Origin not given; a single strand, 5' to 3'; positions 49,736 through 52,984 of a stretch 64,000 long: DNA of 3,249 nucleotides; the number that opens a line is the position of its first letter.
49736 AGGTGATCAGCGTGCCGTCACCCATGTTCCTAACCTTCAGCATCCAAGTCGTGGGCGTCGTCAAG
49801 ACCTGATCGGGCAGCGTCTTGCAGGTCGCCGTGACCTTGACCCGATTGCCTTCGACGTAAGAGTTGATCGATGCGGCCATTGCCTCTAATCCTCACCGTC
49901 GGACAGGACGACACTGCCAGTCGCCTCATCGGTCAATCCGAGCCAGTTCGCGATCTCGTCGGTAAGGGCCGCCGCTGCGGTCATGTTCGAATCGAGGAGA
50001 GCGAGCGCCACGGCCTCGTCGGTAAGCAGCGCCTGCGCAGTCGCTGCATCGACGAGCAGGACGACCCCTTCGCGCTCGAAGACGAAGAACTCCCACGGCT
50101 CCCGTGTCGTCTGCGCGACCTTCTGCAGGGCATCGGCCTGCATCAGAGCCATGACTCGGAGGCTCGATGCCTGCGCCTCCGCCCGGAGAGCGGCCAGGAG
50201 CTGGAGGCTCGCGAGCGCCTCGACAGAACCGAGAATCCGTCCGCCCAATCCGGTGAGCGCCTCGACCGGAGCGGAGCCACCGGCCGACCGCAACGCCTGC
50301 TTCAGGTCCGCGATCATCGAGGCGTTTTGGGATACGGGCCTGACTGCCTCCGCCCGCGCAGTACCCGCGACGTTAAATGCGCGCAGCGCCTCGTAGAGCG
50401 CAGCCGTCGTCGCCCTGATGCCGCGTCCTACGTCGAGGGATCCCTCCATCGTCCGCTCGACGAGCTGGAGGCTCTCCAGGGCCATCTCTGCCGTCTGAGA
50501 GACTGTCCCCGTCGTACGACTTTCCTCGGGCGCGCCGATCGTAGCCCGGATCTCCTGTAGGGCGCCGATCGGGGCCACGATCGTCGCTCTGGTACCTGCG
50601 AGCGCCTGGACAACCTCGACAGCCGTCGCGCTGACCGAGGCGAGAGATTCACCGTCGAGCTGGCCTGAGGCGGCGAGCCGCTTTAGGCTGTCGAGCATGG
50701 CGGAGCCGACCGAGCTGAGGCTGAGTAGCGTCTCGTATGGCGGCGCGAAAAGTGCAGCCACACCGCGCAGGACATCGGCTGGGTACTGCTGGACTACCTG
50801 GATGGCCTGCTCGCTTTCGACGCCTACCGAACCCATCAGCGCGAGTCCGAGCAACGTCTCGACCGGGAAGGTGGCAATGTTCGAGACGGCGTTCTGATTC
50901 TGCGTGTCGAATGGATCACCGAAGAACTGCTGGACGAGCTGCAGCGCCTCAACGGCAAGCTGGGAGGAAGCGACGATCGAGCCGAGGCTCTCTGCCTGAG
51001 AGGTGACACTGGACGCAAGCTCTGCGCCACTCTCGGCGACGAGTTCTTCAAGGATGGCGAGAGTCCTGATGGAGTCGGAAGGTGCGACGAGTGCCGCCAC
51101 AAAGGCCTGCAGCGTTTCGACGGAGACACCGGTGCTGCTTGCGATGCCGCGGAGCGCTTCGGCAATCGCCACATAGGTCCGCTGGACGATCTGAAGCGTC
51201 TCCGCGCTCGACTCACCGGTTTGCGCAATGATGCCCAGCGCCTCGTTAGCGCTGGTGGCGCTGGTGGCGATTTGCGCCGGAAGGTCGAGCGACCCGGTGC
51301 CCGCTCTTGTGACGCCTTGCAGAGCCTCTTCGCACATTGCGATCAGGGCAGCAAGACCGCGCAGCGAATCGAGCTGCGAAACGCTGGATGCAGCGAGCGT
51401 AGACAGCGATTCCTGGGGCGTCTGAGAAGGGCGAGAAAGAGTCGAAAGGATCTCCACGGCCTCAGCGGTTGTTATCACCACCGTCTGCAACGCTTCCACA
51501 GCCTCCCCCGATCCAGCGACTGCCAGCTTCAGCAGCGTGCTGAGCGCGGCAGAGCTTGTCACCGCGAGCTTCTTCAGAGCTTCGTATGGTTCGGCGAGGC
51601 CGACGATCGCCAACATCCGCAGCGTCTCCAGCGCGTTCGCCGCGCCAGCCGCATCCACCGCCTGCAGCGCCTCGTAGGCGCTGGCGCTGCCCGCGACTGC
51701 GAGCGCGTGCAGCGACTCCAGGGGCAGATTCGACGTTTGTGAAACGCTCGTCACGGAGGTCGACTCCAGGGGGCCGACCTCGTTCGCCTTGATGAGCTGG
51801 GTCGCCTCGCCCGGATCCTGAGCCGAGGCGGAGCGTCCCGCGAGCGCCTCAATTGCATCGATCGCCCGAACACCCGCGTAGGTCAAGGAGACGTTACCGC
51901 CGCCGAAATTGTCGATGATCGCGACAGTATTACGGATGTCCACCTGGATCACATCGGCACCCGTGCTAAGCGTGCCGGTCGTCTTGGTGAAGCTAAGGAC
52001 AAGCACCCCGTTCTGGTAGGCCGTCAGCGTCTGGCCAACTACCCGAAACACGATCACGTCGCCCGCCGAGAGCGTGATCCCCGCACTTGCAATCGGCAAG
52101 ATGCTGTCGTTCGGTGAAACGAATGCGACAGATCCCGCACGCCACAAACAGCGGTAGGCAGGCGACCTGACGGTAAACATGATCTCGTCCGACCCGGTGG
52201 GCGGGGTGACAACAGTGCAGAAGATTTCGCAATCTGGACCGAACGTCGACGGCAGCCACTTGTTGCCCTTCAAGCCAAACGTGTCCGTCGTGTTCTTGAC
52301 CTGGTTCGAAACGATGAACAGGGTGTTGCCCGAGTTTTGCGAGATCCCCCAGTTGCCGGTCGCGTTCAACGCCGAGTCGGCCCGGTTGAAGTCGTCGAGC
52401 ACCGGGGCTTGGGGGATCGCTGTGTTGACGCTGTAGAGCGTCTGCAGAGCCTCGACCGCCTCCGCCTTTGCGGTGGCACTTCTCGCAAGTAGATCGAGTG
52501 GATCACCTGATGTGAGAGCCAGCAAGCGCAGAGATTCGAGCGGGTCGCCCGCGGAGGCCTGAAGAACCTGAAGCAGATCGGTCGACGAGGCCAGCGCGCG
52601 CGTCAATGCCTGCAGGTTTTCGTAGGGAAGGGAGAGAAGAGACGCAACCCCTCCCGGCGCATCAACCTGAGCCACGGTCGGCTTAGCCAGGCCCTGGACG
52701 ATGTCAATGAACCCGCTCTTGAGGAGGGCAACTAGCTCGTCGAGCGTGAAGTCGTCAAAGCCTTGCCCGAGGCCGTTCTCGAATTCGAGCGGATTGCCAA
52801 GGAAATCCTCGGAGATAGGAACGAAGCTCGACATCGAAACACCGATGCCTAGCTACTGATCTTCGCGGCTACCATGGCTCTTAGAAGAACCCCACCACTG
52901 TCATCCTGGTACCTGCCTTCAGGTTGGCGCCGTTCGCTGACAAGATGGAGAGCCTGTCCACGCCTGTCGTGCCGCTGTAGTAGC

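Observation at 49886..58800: Two paralogous giant repeat proteins (982 and about 1670 aa) with LamG/ConA-like domains between capsid and neck genes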

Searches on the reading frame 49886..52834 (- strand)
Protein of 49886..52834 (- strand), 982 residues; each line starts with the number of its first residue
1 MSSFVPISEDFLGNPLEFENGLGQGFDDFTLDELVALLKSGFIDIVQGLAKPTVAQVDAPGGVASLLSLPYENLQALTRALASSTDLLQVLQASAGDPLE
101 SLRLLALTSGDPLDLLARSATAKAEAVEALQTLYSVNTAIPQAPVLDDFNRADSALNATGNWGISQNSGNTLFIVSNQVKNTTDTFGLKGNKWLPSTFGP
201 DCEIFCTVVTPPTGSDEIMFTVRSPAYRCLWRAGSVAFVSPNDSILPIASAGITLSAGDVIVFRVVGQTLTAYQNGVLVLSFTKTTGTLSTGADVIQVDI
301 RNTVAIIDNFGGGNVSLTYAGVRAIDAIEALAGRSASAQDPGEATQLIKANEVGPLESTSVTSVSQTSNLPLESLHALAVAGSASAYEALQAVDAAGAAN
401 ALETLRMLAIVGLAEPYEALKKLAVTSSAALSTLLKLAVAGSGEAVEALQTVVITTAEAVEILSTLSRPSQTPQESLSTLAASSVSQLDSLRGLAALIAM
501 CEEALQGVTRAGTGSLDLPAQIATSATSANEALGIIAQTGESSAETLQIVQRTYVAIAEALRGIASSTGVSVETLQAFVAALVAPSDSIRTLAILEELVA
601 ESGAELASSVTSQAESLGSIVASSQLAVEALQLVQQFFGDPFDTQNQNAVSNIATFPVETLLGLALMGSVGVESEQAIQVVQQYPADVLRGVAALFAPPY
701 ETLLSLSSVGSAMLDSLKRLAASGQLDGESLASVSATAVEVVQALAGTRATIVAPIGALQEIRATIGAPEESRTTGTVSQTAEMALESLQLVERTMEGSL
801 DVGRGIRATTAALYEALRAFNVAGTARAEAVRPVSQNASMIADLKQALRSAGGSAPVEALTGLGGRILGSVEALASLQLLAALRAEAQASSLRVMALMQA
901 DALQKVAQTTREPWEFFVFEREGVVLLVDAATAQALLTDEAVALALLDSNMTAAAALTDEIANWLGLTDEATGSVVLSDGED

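Call 6: search_protein_families(library=pfam, proteins=[window:49886-52834:-], max_evalue=0.01)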
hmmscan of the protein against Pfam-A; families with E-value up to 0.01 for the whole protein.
window:49886-52834:- (982 aa): 0 families

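Call 7: search_protein_families(library=phrogs, proteins=[window:49886-52834:-], max_evalue=0.01)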
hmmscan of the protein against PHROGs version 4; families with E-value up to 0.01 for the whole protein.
window:49886-52834:- (982 aa): 1 family
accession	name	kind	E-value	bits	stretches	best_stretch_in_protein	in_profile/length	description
phrog_2804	-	head and packaging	4.6e-11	43.7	1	232-294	144-207/239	virion structural protein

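Call 9: search_dna_similar(query=window:49886-52834:-, collection=phages, mode=protein, max_rows=30)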
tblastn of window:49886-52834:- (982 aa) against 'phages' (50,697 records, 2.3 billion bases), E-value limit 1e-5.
No match.

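Call 15: search_solved_structures(query=window:49886-52834:-, max_evalue=1)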
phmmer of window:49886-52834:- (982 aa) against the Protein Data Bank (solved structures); distinct sequences matched with E-value up to 1: 1.
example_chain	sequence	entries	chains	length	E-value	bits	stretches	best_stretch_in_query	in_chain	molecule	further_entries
4j0e_A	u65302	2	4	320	0.13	13.8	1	30-124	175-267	Probable 3-hydroxyacyl-CoA dehydrogenase F54C8.1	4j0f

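Call 16: find_homologous_proteins(query=window:49886-52834:-)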
Query window:49886-52834:- (982 aa): 4 proteins with E <= 0.001 among 8000 candidates.
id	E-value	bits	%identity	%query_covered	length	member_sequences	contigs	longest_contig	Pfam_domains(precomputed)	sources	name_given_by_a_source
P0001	0.0e+0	1994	100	100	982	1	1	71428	-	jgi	-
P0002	3.8e-154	533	45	58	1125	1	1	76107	PF13385.14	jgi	jgi:hypothetical protein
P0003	1.8e-8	51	34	14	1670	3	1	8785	PF13385.14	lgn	-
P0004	4.5e-6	43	29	26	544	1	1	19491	PF13385.14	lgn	-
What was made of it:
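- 49886..52834 (-): Gene for the 982-aa fibre protein. Identical protein P0001 on a 71.4-kb JGI contig (call 16).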

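Call 17: find_encoding_contigs(protein=P0002, flank=10000, max_places=3)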
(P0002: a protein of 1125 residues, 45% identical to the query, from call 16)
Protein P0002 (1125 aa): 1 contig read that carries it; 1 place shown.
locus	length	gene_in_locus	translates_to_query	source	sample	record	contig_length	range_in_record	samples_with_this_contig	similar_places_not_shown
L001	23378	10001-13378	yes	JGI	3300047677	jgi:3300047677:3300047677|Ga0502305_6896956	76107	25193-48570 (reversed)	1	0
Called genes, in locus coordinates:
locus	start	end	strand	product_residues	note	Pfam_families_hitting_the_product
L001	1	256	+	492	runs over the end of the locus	PF04586:Peptidase_S78 (faint)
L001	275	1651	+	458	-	PF05065:Phage_capsid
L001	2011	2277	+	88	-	-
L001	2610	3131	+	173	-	-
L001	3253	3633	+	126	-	-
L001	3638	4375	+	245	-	-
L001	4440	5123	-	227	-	-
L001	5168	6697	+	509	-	-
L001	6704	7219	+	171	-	-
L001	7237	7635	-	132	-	-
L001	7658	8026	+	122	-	-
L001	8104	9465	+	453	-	-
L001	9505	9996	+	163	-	-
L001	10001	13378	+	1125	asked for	PF13385:Laminin_G_3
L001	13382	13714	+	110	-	-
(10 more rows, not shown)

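Call 18: find_encoding_contigs(protein=P0003, flank=10000, max_places=3)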
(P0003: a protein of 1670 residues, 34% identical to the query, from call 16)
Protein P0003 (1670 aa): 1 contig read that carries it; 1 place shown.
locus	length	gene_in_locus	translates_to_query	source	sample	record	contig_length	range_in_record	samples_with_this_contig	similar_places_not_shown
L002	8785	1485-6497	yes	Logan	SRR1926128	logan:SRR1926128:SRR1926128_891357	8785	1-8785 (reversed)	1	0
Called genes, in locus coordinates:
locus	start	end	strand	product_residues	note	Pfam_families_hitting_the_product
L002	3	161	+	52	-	?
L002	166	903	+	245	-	-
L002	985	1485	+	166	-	-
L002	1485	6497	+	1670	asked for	PF13385:Laminin_G_3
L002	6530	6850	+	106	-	-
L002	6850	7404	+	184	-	-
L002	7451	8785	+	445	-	?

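Call 26: find_encoding_contigs(protein=P0004, flank=10000, max_places=3)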
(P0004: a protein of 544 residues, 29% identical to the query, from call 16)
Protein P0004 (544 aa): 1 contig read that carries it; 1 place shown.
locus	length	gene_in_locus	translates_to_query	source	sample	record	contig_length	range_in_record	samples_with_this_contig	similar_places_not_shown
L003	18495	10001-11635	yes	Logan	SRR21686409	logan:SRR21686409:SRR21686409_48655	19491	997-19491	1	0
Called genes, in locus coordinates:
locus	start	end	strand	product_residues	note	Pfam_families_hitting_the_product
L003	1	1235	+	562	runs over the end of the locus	PF01935:DUF87, PF05707:Zot (weak)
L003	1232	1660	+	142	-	-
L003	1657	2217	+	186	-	PF01145:Band_7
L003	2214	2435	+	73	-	-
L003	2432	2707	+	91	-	-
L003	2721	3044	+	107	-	-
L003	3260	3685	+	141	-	PF03592:Terminase_2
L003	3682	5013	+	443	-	PF04466:Terminase_3, PF17288:Terminase_3C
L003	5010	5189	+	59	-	-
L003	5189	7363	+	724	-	PF04860:Phage_portal, PF04233:Phage_Mu_F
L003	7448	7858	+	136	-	-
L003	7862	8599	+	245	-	-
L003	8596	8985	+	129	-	-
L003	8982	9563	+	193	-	-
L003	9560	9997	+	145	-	-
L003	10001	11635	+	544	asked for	PF13385:Laminin_G_3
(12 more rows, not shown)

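Call 54: search_protein_representatives(protein=window:49886-52834:-)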
Query: 982 residues. Proteins with E-value up to 0.001 (for the whole library): 517; up to 1e-10: 43; up to 1e-30: 5. The best 150 are listed.
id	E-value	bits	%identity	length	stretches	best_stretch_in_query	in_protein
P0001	0.0e+00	1994.4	100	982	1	1-982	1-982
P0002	1.2e-154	533.2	47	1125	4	558-982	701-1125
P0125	5.8e-123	428.4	41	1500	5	453-982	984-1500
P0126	5.4e-62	226.7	62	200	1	784-982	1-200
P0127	3.6e-53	197.6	29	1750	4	413-918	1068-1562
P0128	4.7e-20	88.0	40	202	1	140-316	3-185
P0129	1.1e-19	86.7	36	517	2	129-314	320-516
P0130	1.5e-19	86.4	29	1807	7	302-430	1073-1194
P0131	4.5e-19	84.8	37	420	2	143-311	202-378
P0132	1.0e-18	83.6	34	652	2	139-316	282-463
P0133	7.1e-17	77.5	37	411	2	140-317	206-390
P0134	1.6e-16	76.3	32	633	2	128-314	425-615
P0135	2.2e-16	75.8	26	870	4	455-712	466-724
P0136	3.5e-16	75.2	40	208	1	139-317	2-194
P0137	2.9e-15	72.2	37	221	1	133-315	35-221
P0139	6.6e-15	71.0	39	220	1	140-318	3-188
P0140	9.3e-15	70.5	31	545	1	139-630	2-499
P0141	2.1e-14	69.3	39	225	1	140-318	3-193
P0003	5.7e-09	51.3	32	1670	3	317-464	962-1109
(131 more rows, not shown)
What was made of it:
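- Tried and rejected: The exhaustive HMMER search was needed to find relatives (call 54).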

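Call 56: search_protein_families(library=pfam, proteins=[P0125, P0127, P0130, P0128, P0136, P0139, P0141, P0140, P0129], max_evalue=0.01)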
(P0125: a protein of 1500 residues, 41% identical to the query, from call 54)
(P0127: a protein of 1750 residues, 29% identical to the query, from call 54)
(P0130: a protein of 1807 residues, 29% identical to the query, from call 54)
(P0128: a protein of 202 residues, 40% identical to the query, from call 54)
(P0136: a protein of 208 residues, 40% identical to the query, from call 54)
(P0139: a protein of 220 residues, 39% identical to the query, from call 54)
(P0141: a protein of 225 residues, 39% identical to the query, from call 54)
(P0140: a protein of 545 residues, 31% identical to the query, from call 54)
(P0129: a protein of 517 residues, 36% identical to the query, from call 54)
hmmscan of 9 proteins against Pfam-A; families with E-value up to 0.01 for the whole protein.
P0125 (1500 aa): 0 families

P0127 (1750 aa): 3 families
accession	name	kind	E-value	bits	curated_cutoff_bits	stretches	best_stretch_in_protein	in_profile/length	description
PF13385.13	Laminin_G_3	-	4.3e-15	56.6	27.6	1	324-458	11-150/151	Concanavalin A-like lectin/glucanases superfamily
PF10756.15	bPH_6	-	0.003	18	22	0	1538-1594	18-71/73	Bacterial PH domain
PF10559.14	Plug_translocon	-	0.0049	17.1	22.1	0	1480-1496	17-33/35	Plug domain of Sec61p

P0130 (1807 aa): 0 families

P0128 (202 aa): 0 families

P0136 (208 aa): 0 families

P0139 (220 aa): 0 families

P0141 (225 aa): 0 families

P0140 (545 aa): 0 families

P0129 (517 aa): 2 families
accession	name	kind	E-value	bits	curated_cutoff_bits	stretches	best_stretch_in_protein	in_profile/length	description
PF16709.11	SCAB-Ig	-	7.3e-05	23.2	27.6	1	238-317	3-81/98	Ig domain of plant-specific actin-binding protein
PF23197.1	IG_AIR9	-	0.00012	22.3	27.5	1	237-309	6-76/87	AIR9 A9 domain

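Call 57: search_protein_families(library=phrogs, proteins=[P0125, P0127, P0130, P0128, P0136, P0139, P0141, P0140, P0129], max_evalue=0.001)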
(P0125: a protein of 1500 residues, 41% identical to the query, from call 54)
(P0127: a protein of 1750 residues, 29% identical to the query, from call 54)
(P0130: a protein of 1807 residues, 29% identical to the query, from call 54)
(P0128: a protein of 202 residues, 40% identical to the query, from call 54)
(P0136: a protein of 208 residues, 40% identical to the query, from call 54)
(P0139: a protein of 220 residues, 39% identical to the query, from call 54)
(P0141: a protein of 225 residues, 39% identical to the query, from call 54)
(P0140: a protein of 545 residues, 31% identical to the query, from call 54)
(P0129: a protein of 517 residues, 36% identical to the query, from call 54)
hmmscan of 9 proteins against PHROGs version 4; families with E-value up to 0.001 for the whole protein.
P0125 (1500 aa): 1 family
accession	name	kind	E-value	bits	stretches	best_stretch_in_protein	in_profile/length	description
phrog_24476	-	other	7.7e-14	51.4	1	555-772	818-1027/1066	phosphodiesterase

P0127 (1750 aa): 1 family
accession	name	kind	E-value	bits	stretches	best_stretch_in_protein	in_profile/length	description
phrog_6079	-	tail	4e-11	43.2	0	1362-1462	72-172/605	tail protein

P0130 (1807 aa): 0 families

P0128 (202 aa): 2 families
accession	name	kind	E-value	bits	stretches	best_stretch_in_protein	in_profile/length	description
phrog_2804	-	head and packaging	6.9e-10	39.8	1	7-162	41-203/239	virion structural protein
phrog_4978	-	tail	0.00027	20.8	1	9-160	341-503/797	tail protein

P0136 (208 aa): 1 family
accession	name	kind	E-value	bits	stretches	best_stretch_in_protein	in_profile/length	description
phrog_2804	-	head and packaging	8.2e-09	36.3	1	5-180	38-216/239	virion structural protein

P0139 (220 aa): 2 families
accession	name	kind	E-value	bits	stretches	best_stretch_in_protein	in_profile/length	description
phrog_2804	-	head and packaging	4.2e-09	37.3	1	8-163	42-203/239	virion structural protein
phrog_4978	-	tail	3.7e-08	33.6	1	9-164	341-506/797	tail protein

P0141 (225 aa): 2 families
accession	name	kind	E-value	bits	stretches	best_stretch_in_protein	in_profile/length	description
phrog_2804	-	head and packaging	2.6e-09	38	1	7-167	41-202/239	virion structural protein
phrog_4978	-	tail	1.8e-05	24.7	1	10-166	342-502/797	tail protein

P0140 (545 aa): 0 families

P0129 (517 aa): 2 families
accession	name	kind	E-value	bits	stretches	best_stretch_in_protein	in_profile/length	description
phrog_26223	-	unknown function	4.4e-10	39.6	1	224-320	436-527/775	-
phrog_12736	-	head and packaging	1.6e-05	24.4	1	229-316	51-132/762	virion structural protein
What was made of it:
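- The repeats of relative P0127 hit phrog_6079 'tail protein' (call 57).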

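Call 65: find_encoding_contigs(protein=P0125, flank=10000, max_places=2)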
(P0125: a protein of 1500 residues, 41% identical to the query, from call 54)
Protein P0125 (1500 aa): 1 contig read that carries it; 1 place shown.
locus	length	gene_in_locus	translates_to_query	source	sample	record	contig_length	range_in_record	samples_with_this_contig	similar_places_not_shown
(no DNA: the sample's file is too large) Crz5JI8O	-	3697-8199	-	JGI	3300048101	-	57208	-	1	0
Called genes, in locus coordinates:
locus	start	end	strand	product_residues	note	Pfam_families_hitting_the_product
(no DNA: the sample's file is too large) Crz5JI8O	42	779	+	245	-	-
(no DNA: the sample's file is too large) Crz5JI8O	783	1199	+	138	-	-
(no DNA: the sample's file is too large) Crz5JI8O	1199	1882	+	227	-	-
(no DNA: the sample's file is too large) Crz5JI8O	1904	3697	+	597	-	-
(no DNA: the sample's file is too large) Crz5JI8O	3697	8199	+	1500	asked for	-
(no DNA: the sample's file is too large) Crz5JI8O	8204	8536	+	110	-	-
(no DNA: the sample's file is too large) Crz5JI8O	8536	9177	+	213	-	-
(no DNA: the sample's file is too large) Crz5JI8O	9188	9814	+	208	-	-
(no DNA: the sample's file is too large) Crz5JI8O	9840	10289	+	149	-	-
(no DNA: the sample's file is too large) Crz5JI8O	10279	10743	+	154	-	-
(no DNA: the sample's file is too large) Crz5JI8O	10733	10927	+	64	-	-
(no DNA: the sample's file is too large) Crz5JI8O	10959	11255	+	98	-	-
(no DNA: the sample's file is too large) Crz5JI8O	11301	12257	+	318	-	PF18906:Phage_tube_2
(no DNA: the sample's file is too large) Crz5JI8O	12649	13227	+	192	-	-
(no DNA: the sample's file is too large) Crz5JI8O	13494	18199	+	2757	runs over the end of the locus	PF10145:PhageMin_Tail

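Call 66: find_encoding_contigs(protein=P0127, flank=10000, max_places=2)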
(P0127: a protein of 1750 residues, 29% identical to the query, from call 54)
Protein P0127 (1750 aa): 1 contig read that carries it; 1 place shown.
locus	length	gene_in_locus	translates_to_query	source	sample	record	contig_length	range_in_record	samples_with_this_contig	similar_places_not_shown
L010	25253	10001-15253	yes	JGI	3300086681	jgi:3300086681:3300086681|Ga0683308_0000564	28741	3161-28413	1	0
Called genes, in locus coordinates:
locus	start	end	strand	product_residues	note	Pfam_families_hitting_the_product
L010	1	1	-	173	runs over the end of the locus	-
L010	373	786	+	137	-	-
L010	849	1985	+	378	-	PF00877:NLPC_P60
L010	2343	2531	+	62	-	-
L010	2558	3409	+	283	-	-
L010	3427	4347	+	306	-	-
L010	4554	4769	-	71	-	-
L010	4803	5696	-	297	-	-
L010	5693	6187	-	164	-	-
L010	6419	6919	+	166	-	-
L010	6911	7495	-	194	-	PF13578:Methyltransf_24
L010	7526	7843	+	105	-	-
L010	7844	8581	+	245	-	-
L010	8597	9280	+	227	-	-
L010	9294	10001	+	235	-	-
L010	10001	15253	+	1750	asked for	PF13385:Laminin_G_3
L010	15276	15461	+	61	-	-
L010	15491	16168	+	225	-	PF01471:PG_binding_1, PF00877:NLPC_P60 (weak)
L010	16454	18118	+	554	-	PF03354:TerL_ATPase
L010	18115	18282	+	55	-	-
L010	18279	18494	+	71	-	-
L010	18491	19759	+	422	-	PF04860:Phage_portal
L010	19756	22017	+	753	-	PF04586:Peptidase_S78, PF25145:NfeD1b_N (weak), PF01343:Peptidase_S49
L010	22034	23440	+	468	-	PF05065:Phage_capsid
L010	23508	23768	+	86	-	-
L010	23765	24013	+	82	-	-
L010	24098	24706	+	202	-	-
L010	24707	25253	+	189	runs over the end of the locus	PF25087:GMPPB_C (faint), PF00132:Hexapep (weak), PF14602:Hexapep_2 (faint), PF25084:LbH_EIF2B (weak), PF00132:Hexapep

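Call 80: find_encoding_contigs(protein=P0139, flank=8000, max_places=2)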
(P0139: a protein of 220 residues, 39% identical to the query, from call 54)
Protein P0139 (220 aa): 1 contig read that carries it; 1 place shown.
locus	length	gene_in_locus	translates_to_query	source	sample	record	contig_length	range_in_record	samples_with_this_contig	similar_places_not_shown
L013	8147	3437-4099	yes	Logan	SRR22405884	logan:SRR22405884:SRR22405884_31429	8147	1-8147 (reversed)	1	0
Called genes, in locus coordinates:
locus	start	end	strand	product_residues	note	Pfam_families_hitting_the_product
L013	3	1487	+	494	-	?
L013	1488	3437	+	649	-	PF13385:Laminin_G_3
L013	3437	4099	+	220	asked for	-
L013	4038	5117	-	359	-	PF01757:Acyl_transf_3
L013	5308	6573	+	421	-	-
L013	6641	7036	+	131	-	-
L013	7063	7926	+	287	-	-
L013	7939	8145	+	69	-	?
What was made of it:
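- A standalone DDFNR protein sits beside a LamG_3 protein and an acyltransferase in a tail-fibre-like context (call 80).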
